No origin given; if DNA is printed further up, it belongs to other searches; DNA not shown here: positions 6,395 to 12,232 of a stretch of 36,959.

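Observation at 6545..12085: Stand-alone 1846-aa helicase-nuclease (DUF4011 / SF1 helicase / Vsr-like endonuclease / DUF3320) next to a tRNA: an Hhe-like defence candidate in an archaeon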

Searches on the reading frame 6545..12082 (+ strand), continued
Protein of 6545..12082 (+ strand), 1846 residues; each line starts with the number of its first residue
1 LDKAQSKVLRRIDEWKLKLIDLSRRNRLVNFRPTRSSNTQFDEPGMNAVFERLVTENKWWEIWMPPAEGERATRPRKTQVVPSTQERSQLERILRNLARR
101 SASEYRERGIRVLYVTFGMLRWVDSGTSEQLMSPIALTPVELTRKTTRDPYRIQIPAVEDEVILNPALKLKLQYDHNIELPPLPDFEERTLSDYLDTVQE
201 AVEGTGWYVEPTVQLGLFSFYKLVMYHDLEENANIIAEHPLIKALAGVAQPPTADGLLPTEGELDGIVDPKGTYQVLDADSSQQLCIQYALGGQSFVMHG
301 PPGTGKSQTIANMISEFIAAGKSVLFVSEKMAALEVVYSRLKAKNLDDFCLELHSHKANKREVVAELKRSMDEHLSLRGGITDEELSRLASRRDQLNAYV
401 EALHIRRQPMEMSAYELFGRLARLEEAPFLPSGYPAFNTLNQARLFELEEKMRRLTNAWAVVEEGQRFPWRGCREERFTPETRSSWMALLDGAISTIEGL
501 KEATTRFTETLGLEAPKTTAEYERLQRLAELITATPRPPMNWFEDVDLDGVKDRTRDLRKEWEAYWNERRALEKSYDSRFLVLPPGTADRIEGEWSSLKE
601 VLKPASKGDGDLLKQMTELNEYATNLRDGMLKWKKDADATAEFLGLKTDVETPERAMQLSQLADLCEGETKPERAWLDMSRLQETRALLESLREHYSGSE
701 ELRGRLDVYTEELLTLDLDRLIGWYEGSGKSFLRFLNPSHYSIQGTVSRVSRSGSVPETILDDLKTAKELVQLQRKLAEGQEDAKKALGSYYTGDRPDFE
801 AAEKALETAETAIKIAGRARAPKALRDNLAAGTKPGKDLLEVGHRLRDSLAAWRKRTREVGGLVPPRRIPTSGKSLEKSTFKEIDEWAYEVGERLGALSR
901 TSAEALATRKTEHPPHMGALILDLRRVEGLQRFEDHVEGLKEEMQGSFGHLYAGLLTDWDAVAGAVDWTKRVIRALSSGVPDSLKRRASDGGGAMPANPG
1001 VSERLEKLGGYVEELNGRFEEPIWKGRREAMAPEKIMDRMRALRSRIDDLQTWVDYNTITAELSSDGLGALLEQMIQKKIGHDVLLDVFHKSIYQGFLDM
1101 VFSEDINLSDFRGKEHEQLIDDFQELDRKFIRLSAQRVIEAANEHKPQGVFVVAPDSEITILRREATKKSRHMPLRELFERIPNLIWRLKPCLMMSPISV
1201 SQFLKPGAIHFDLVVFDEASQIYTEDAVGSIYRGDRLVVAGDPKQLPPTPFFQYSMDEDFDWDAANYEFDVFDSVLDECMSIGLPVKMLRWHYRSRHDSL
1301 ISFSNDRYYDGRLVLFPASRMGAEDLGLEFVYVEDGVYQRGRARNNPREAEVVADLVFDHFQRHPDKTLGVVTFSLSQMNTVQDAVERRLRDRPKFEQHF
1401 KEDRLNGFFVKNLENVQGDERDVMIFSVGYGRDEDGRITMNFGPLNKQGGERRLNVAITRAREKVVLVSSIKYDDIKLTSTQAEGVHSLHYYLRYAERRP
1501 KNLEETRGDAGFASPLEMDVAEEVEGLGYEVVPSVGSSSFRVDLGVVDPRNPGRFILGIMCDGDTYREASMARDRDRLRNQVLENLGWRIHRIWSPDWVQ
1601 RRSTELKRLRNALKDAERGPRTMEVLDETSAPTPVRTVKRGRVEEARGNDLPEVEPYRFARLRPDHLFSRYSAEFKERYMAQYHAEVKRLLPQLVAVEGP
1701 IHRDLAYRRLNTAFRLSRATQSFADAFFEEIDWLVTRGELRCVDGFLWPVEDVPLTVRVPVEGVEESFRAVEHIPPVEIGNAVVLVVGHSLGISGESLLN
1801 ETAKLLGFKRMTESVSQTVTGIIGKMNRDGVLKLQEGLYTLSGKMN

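Call 19: find_homologous_proteins(query=window:6545-12082:+, max_evalue=1e-10)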
Query window:6545-12082:+ (1846 aa): 7992 proteins with E <= 1e-10 among 8000 candidates; the best 120 are listed.
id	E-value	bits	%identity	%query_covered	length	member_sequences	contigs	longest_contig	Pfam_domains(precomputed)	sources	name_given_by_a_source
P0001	0.0e+0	4169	99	100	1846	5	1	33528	PF11784.14,PF13195.12,PF13087.13,PF13086.13,PF13604.13,PF13245.13,PF18741.8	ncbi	-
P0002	0.0e+0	2727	65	100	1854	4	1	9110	PF13195.12,PF13087.13,PF13086.13,PF13245.13,PF18741.8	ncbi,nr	ncbi:MAG: DUF4011 domain-containing protein [Candidatus Bathyarchaeota archaeon]|nr:DUF4011 domain-c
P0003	0.0e+0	2714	64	99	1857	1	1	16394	PF13195.12,PF13087.13,PF13086.13,PF13604.13,PF13245.13,PF18741.8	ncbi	-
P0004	0.0e+0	2707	65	100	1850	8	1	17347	PF11784.14,PF13195.12,PF13087.13,PF13086.13,PF13604.13,PF13245.13,PF18741.8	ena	-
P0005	0.0e+0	2702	65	100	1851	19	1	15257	PF11784.14,PF13195.12,PF13087.13,PF13086.13,PF13245.13,PF18741.8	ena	-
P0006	0.0e+0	2686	64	100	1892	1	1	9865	PF11784.14,PF13195.12,PF13087.13,PF13086.13,PF13604.13,PF13245.13,PF18741.8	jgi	jgi:truncated hemoglobin YjbI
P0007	0.0e+0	2678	64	100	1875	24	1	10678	PF13195.12,PF13087.13,PF13086.13,PF13245.13,PF18741.8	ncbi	-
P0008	0.0e+0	2669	64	100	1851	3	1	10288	PF11784.14,PF13195.12,PF13087.13,PF13086.13,PF13604.13,PF13245.13,PF18741.8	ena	-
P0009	0.0e+0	2666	63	100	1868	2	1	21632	PF11784.14,PF13195.12,PF13087.13,PF13086.13,PF13245.13,PF18741.8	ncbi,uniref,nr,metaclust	ncbi:hypothetical protein AC482_01795 [miscellaneous Crenarchaeota group-15 archaeon DG-45]|uniref:R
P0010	0.0e+0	2656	64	99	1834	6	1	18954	PF11784.14,PF13195.12,PF13087.13,PF13086.13,PF13604.13,PF13245.13,PF18741.8,PF09848.16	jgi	jgi:hypothetical protein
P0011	0.0e+0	2655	64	99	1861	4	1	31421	PF13195.12,PF13087.13,PF13086.13,PF13245.13,PF18741.8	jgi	-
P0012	0.0e+0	2608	62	99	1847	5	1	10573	PF13195.12,PF13087.13,PF13086.13,PF13245.13,PF18741.8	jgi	-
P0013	0.0e+0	2559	62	100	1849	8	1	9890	PF13195.12,PF13087.13,PF13086.13,PF13604.13,PF13245.13,PF18741.8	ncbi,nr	ncbi:DUF4011 domain-containing protein [Candidatus Bathyarchaeota archaeon]|nr:DUF4011 domain-contai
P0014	0.0e+0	2550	62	100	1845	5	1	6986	PF13195.12,PF13087.13,PF13086.13,PF13604.13,PF18741.8,PF09848.16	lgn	-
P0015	0.0e+0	2548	62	100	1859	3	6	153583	PF11784.14,PF13195.12,PF13087.13,PF13086.13,PF18741.8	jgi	jgi:hypothetical protein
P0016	0.0e+0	2543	62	99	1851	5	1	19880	PF13195.12,PF13087.13,PF13086.13,PF13604.13,PF13245.13,PF18741.8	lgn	-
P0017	0.0e+0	2531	60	99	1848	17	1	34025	PF13195.12,PF13087.13,PF13086.13,PF13245.13,PF18741.8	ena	-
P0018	0.0e+0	2497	61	100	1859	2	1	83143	PF11784.14,PF13195.12,PF13087.13,PF13086.13,PF13245.13,PF18741.8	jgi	jgi:hypothetical protein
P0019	0.0e+0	2489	60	100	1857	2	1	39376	PF11784.14,PF13195.12,PF13087.13,PF13086.13,PF13245.13,PF18741.8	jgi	jgi:hypothetical protein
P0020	0.0e+0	2489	60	100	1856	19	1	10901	PF13195.12,PF13087.13,PF13086.13,PF13604.13,PF13245.13,PF18741.8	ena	-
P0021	0.0e+0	2484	60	100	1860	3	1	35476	PF13195.12,PF13087.13,PF13086.13,PF13245.13,PF18741.8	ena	-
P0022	0.0e+0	2466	60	100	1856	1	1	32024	PF13195.12,PF13087.13,PF13086.13,PF13245.13,PF18741.8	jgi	-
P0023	0.0e+0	2420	59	100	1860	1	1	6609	PF13195.12,PF13087.13,PF13086.13,PF13245.13,PF18741.8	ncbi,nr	ncbi:MAG: DUF4011 domain-containing protein [Candidatus Bathyarchaeota archaeon]|nr:DUF4011 domain-c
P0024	0.0e+0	2393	59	100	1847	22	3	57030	PF11784.14,PF13195.12,PF13087.13,PF13086.13,PF13604.13,PF13245.13,PF18741.8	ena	-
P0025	0.0e+0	2379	58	100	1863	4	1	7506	PF13195.12,PF13087.13,PF13086.13,PF13245.13,PF18741.8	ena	-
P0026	0.0e+0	2343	57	100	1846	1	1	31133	PF11784.14,PF13195.12,PF13087.13,PF13086.13,PF13604.13,PF13245.13,PF18741.8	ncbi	-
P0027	0.0e+0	2257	55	100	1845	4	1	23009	PF13195.12,PF13087.13,PF13086.13,PF13604.13,PF13245.13,PF18741.8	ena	-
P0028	0.0e+0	2251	56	99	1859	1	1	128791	PF13195.12,PF13087.13,PF13086.13,PF13245.13,PF18741.8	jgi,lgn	jgi:hypothetical protein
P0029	0.0e+0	2249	53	100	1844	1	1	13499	PF11784.14,PF13195.12,PF13087.13,PF13086.13,PF13604.13,PF13245.13,PF18741.8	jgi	jgi:hypothetical protein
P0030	0.0e+0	2218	63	85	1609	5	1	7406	PF13195.12,PF13087.13,PF13086.13,PF18741.8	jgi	jgi:hypothetical protein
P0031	0.0e+0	2158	53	99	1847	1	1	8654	PF13195.12,PF13087.13,PF13086.13,PF13245.13,PF18741.8,PF09848.16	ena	-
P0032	0.0e+0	2113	52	99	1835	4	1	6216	PF13195.12,PF13087.13,PF13086.13,PF13245.13,PF18741.8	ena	-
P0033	0.0e+0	2078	52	100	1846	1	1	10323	PF13195.12,PF13087.13,PF13086.13,PF13604.13,PF13245.13,PF18741.8,PF09848.16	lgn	-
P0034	0.0e+0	2076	53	99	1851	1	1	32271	PF13195.12,PF13087.13,PF13086.13,PF13604.13,PF13245.13,PF18741.8,PF09848.16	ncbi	-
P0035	0.0e+0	2074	52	99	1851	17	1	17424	PF13195.12,PF13087.13,PF13086.13,PF13245.13,PF18741.8,PF09848.16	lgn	-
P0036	0.0e+0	2068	64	78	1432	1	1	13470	PF11784.14,PF13087.13,PF13086.13,PF18741.8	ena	-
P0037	0.0e+0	2061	52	99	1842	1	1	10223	PF13195.12,PF13087.13,PF13086.13,PF13245.13,PF18741.8,PF09848.16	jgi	jgi:hypothetical protein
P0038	0.0e+0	2054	52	100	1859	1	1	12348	PF13195.12,PF13087.13,PF13086.13,PF13245.13,PF18741.8,PF09848.16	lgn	-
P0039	0.0e+0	2053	51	99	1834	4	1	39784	PF13195.12,PF13087.13,PF13086.13,PF13245.13,PF18741.8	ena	-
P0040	0.0e+0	2036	52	100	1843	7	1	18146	PF13195.12,PF13087.13,PF13086.13,PF13245.13,PF18741.8,PF09848.16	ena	-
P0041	0.0e+0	2030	60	83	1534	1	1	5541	PF13087.13,PF18741.8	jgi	jgi:hypothetical protein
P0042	0.0e+0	2003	50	99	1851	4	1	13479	PF13195.12,PF13087.13,PF13086.13,PF13245.13,PF18741.8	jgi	jgi:hypothetical protein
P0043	0.0e+0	1996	50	100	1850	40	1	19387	PF13195.12,PF13087.13,PF13086.13,PF13604.13,PF13245.13,PF18741.8,PF09848.16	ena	-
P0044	0.0e+0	1994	50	99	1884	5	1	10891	PF13195.12,PF13087.13,PF13086.13,PF13245.13,PF18741.8,PF09848.16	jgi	jgi:hypothetical protein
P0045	0.0e+0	1989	50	98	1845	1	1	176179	PF13195.12,PF13087.13,PF13086.13,PF13245.13,PF18741.8,PF09848.16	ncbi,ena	-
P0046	0.0e+0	1987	51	100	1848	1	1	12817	PF13195.12,PF13087.13,PF13086.13,PF13245.13,PF18741.8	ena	-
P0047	0.0e+0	1983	51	98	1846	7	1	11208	PF13195.12,PF13087.13,PF13086.13,PF13245.13,PF18741.8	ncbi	-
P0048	0.0e+0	1982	50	98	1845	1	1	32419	PF13195.12,PF13087.13,PF13086.13,PF13245.13,PF18741.8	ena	-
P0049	0.0e+0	1971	50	99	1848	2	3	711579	PF13195.12,PF13087.13,PF13086.13,PF13245.13,PF18741.8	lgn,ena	-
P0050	0.0e+0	1953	49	98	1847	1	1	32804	PF13195.12,PF13087.13,PF13086.13,PF13245.13,PF18741.8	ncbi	-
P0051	0.0e+0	1953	50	98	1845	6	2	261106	PF13195.12,PF13087.13,PF13086.13,PF13245.13,PF18741.8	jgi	jgi:hypothetical protein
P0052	0.0e+0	1930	49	98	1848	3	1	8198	PF13195.12,PF13087.13,PF13086.13,PF13245.13,PF18741.8,PF09848.16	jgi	jgi:hypothetical protein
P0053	0.0e+0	1914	49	98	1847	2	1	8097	PF13195.12,PF13087.13,PF13086.13,PF13245.13,PF18741.8,PF09848.16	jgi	-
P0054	0.0e+0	1904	49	99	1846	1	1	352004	PF13195.12,PF13087.13,PF13086.13,PF18741.8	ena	-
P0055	0.0e+0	1888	48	98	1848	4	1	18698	PF13195.12,PF13087.13,PF13086.13,PF13245.13,PF18741.8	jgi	jgi:superfamily I DNA and/or RNA helicase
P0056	0.0e+0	1885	51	93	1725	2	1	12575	PF11784.14,PF13195.12,PF13087.13,PF13086.13,PF13245.13,PF18741.8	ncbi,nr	ncbi:DUF4011 domain-containing protein, partial [Candidatus Bathyarchaeota archaeon]|nr:DUF4011 doma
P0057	0.0e+0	1859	47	100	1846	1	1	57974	PF13195.12,PF13087.13,PF13086.13,PF13245.13,PF18741.8,PF09848.16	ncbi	-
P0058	0.0e+0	1857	63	70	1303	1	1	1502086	PF13195.12,PF13086.13,PF13245.13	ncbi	ncbi:MAG: DUF4011 domain-containing protein, partial [Candidatus Bathyarchaeota archaeon]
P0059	0.0e+0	1841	52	91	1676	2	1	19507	PF13087.13,PF13086.13,PF13604.13,PF13245.13,PF18741.8,PF09848.16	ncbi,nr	ncbi:hypothetical protein KEJ49_01025, partial [Candidatus Bathyarchaeota archaeon]|nr:hypothetical 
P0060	0.0e+0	1818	51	87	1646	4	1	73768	PF13195.12,PF13087.13,PF13086.13,PF13245.13,PF18741.8,PF09848.16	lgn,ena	-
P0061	0.0e+0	1801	45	99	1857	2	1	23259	PF13195.12,PF13087.13,PF13086.13,PF13245.13,PF18741.8,PF09848.16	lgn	-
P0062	0.0e+0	1800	45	99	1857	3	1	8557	PF13195.12,PF13087.13,PF13086.13,PF13245.13,PF18741.8,PF09848.16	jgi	-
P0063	0.0e+0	1778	63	68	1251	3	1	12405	PF13195.12,PF13086.13,PF13604.13,PF13245.13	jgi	jgi:hypothetical protein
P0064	0.0e+0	1743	46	97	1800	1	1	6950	PF13195.12,PF13087.13,PF13086.13,PF13604.13,PF13245.13,PF18741.8,PF09848.16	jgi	jgi:hypothetical protein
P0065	0.0e+0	1731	46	100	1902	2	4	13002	PF11784.14,PF13195.12,PF13087.13,PF13086.13,PF13245.13,PF18741.8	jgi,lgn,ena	-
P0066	0.0e+0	1709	45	99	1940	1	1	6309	PF11784.14,PF13195.12,PF13087.13,PF13086.13,PF13245.13,PF18741.8,PF09848.16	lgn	-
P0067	0.0e+0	1704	45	99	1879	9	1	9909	PF11784.14,PF13195.12,PF13087.13,PF13086.13,PF18741.8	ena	-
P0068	0.0e+0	1679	51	82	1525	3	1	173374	PF13195.12,PF13087.13,PF13086.13,PF13245.13,PF09848.16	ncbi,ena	-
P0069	0.0e+0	1667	45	99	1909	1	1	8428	PF11784.14,PF13195.12,PF13087.13,PF13086.13,PF13245.13,PF18741.8,PF09848.16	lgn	-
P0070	0.0e+0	1665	44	100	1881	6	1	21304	PF11784.14,PF13195.12,PF13087.13,PF13086.13,PF13245.13,PF18741.8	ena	-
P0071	0.0e+0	1664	45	99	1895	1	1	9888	PF11784.14,PF13195.12,PF13087.13,PF13086.13,PF13245.13,PF18741.8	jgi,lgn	jgi:hypothetical protein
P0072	0.0e+0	1655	44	100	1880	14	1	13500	PF11784.14,PF13195.12,PF13087.13,PF13086.13,PF18741.8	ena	-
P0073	0.0e+0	1647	45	99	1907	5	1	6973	PF11784.14,PF13195.12,PF13087.13,PF13086.13,PF18741.8,PF09848.16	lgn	-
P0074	0.0e+0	1627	43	100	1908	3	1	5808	PF11784.14,PF13195.12,PF13087.13,PF13086.13,PF13245.13,PF18741.8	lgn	-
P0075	0.0e+0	1624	45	98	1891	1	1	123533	PF11784.14,PF13195.12,PF13087.13,PF13086.13,PF13245.13,PF18741.8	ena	-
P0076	0.0e+0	1618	44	98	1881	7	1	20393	PF11784.14,PF13195.12,PF13087.13,PF13086.13,PF13604.13,PF13245.13,PF18741.8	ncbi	ncbi:MAG: DUF3320 domain-containing protein [Candidatus Bathyarchaeia archaeon]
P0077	0.0e+0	1615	44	99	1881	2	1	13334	PF11784.14,PF13195.12,PF13087.13,PF13086.13,PF18741.8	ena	-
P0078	0.0e+0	1611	44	99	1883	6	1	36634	PF11784.14,PF13195.12,PF13087.13,PF13086.13,PF13245.13,PF18741.8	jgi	jgi:hypothetical protein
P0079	0.0e+0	1610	43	99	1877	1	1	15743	PF11784.14,PF13195.12,PF13087.13,PF13086.13,PF13245.13,PF18741.8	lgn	-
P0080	0.0e+0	1609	44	99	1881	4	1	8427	PF11784.14,PF13195.12,PF13087.13,PF13086.13,PF18741.8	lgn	-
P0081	0.0e+0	1607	43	99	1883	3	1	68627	PF11784.14,PF13195.12,PF13087.13,PF13086.13,PF18741.8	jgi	jgi:hypothetical protein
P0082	0.0e+0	1605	43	97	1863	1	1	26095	PF11784.14,PF13195.12,PF13087.13,PF13086.13,PF13245.13,PF18741.8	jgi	jgi:very-short-patch-repair endonuclease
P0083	0.0e+0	1605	43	100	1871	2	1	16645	PF11784.14,PF13195.12,PF13087.13,PF13086.13,PF13604.13,PF13245.13,PF18741.8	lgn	-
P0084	0.0e+0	1605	43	100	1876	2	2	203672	PF11784.14,PF13195.12,PF13087.13,PF13086.13,PF13245.13,PF18741.8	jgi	jgi:hypothetical protein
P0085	0.0e+0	1604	42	99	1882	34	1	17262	PF11784.14,PF13195.12,PF13087.13,PF13086.13,PF13245.13,PF18741.8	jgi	-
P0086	0.0e+0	1604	43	100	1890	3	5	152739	PF11784.14,PF13195.12,PF13087.13,PF13086.13,PF18741.8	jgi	jgi:hypothetical protein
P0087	0.0e+0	1601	43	99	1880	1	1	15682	PF11784.14,PF13195.12,PF13087.13,PF13086.13,PF18741.8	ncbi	-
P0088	0.0e+0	1601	43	100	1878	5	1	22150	PF11784.14,PF13195.12,PF13087.13,PF13086.13,PF13604.13,PF13245.13,PF18741.8,PF09848.16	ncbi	ncbi:MAG: DUF3320 domain-containing protein [Candidatus Bathyarchaeales archaeon]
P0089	0.0e+0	1599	43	98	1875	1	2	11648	PF11784.14,PF13195.12,PF13087.13,PF13086.13,PF13245.13,PF18741.8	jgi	jgi:hypothetical protein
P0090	0.0e+0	1599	43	100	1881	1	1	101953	PF11784.14,PF13195.12,PF13087.13,PF13086.13,PF13245.13,PF18741.8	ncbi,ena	-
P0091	0.0e+0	1598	42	100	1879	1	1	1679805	PF11784.14,PF13195.12,PF13087.13,PF13086.13,PF13245.13,PF18741.8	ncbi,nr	ncbi:MAG: DUF3320 domain-containing protein [Candidatus Bathyarchaeota archaeon]|nr:DUF3320 domain-c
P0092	0.0e+0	1597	42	99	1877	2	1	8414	PF11784.14,PF13195.12,PF13087.13,PF13086.13,PF13245.13,PF18741.8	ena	-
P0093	0.0e+0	1597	43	99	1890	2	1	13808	PF11784.14,PF13195.12,PF13087.13,PF13086.13,PF18741.8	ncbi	-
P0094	0.0e+0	1595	44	100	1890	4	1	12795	PF11784.14,PF13195.12,PF13087.13,PF13086.13,PF13245.13,PF18741.8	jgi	jgi:hypothetical protein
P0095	0.0e+0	1595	43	100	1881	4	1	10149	PF11784.14,PF13195.12,PF13087.13,PF13086.13,PF18741.8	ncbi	-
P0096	0.0e+0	1594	43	99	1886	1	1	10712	PF11784.14,PF13195.12,PF13087.13,PF13086.13,PF13604.13,PF13245.13,PF18741.8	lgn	-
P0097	0.0e+0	1594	43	99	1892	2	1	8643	PF11784.14,PF13195.12,PF13087.13,PF13086.13,PF13245.13,PF18741.8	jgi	jgi:hypothetical protein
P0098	0.0e+0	1594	44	100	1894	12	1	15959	PF11784.14,PF13195.12,PF13087.13,PF13086.13,PF13245.13,PF18741.8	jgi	jgi:hypothetical protein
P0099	0.0e+0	1593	44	98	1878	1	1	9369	PF11784.14,PF13195.12,PF13087.13,PF13086.13,PF18741.8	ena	-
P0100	0.0e+0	1592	43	99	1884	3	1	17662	PF11784.14,PF13195.12,PF13087.13,PF13086.13,PF13245.13,PF18741.8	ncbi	-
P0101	0.0e+0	1592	43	100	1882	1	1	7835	PF11784.14,PF13195.12,PF13087.13,PF13086.13,PF18741.8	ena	-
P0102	0.0e+0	1592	44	100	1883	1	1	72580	PF11784.14,PF13195.12,PF13087.13,PF13086.13,PF13245.13,PF18741.8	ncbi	-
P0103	0.0e+0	1591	43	100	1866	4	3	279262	PF11784.14,PF13195.12,PF13087.13,PF13086.13,PF13245.13,PF18741.8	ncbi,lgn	ncbi:MAG: DUF3320 domain-containing protein [Candidatus Bathyarchaeia archaeon]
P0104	0.0e+0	1589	43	100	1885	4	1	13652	PF11784.14,PF13195.12,PF13087.13,PF13086.13,PF13245.13,PF18741.8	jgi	jgi:hypothetical protein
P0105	0.0e+0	1589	43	99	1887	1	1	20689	PF11784.14,PF13195.12,PF13087.13,PF13086.13,PF13604.13,PF13245.13,PF18741.8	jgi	jgi:hypothetical protein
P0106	0.0e+0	1589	43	99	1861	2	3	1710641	PF11784.14,PF13195.12,PF13087.13,PF13086.13,PF13245.13,PF18741.8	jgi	jgi:hypothetical protein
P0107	0.0e+0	1589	43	98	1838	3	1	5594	PF11784.14,PF13195.12,PF13087.13,PF13086.13,PF13245.13,PF18741.8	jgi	-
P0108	0.0e+0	1589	43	99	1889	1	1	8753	PF11784.14,PF13195.12,PF13087.13,PF13086.13,PF13245.13,PF18741.8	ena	-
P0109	0.0e+0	1588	43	98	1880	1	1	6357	PF11784.14,PF13195.12,PF13087.13,PF13086.13,PF18741.8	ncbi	-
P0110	0.0e+0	1588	42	99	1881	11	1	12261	PF11784.14,PF13195.12,PF13087.13,PF13086.13,PF13604.13,PF13245.13,PF18741.8,PF09848.16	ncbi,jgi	jgi:very-short-patch-repair endonuclease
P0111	0.0e+0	1587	43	98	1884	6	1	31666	PF11784.14,PF13195.12,PF13087.13,PF13086.13,PF13245.13,PF18741.8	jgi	jgi:hypothetical protein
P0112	0.0e+0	1587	43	100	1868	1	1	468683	PF11784.14,PF13195.12,PF13087.13,PF13086.13,PF13245.13,PF18741.8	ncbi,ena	-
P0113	0.0e+0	1587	42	99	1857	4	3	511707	PF11784.14,PF13195.12,PF13087.13,PF13086.13,PF13245.13,PF18741.8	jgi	jgi:hypothetical protein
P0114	0.0e+0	1587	42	99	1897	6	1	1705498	PF11784.14,PF13195.12,PF13087.13,PF13086.13,PF13245.13,PF18741.8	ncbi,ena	-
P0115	0.0e+0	1587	43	98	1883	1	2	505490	PF11784.14,PF13195.12,PF13087.13,PF13086.13,PF13245.13,PF18741.8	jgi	jgi:hypothetical protein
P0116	0.0e+0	1587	43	100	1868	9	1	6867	PF11784.14,PF13195.12,PF13087.13,PF13086.13,PF13245.13,PF18741.8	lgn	-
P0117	0.0e+0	1586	42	99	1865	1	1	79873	PF11784.14,PF13195.12,PF13087.13,PF13086.13,PF13604.13,PF13245.13,PF18741.8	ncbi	-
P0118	0.0e+0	1586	42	100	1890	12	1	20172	PF11784.14,PF13195.12,PF13087.13,PF13086.13,PF18741.8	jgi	jgi:hypothetical protein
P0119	0.0e+0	1586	43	99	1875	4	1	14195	PF11784.14,PF13195.12,PF13087.13,PF13086.13,PF13245.13,PF18741.8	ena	-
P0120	0.0e+0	1586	43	100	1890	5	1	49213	PF11784.14,PF13195.12,PF13087.13,PF13086.13,PF13245.13,PF18741.8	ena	-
